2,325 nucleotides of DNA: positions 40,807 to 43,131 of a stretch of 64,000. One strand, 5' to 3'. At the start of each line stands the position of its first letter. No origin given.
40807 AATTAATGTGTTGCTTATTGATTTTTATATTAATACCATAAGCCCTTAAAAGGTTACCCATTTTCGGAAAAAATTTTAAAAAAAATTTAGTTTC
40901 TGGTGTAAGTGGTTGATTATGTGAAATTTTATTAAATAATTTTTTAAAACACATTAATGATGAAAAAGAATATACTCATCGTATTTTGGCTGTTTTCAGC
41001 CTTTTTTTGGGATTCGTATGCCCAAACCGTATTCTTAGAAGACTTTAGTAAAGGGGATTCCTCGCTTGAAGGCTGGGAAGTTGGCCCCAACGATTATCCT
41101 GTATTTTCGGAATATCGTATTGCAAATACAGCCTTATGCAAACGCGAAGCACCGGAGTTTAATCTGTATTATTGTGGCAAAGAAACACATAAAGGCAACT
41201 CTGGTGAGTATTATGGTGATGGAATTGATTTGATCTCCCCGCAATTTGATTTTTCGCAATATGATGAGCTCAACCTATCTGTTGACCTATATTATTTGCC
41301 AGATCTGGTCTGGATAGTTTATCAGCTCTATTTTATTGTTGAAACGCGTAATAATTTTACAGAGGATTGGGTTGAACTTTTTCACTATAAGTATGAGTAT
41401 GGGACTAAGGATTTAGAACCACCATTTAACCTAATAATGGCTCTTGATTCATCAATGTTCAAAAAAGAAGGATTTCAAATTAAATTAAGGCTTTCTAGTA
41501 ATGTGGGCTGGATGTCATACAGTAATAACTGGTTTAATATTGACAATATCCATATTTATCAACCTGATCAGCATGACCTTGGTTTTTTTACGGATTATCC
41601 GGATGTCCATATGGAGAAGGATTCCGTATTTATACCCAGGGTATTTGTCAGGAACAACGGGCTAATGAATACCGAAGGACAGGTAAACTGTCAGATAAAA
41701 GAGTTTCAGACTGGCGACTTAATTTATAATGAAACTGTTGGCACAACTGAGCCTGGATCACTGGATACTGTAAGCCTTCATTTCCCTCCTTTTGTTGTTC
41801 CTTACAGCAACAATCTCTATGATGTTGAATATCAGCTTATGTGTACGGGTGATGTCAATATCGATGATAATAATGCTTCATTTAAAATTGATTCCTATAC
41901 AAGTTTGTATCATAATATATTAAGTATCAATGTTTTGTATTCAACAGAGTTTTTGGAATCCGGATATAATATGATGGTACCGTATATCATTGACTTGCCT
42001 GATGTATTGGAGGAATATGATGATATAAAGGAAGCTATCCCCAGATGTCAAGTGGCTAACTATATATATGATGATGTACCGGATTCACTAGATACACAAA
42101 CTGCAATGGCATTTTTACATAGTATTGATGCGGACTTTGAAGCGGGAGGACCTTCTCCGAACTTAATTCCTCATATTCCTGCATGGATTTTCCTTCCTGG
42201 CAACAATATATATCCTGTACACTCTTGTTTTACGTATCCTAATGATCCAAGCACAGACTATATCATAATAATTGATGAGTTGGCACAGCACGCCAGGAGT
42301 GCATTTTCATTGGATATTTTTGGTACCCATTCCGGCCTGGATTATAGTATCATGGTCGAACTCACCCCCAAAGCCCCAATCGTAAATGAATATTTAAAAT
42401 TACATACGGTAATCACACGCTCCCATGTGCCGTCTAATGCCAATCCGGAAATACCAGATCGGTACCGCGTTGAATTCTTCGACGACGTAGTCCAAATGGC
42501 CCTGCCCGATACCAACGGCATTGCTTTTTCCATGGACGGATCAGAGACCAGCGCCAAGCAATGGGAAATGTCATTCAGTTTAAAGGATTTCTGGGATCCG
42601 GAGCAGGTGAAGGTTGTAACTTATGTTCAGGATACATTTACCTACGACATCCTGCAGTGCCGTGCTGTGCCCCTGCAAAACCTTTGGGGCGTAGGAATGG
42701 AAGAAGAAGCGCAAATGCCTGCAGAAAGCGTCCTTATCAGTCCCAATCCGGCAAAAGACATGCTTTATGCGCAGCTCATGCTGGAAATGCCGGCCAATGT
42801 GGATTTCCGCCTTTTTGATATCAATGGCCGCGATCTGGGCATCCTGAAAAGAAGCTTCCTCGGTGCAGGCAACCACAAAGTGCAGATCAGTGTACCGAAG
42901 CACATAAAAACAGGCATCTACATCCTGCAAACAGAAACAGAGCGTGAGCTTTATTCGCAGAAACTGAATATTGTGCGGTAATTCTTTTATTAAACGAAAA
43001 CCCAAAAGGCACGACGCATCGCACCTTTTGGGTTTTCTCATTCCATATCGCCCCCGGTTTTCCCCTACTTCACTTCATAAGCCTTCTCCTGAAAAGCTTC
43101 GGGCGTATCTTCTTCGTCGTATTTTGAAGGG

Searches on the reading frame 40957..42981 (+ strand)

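Call 53: search_protein_families(library=pfam, proteins=[window:40957-42981:+], max_evalue=0.001)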
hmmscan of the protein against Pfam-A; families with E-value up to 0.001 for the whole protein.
window:40957-42981:+ (674 aa): 1 family
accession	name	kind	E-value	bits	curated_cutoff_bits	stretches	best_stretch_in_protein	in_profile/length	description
PF18962.6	Por_Secre_tail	-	1.1e-06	29.3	27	1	594-672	1-75/75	Secretion system C-terminal sorting domain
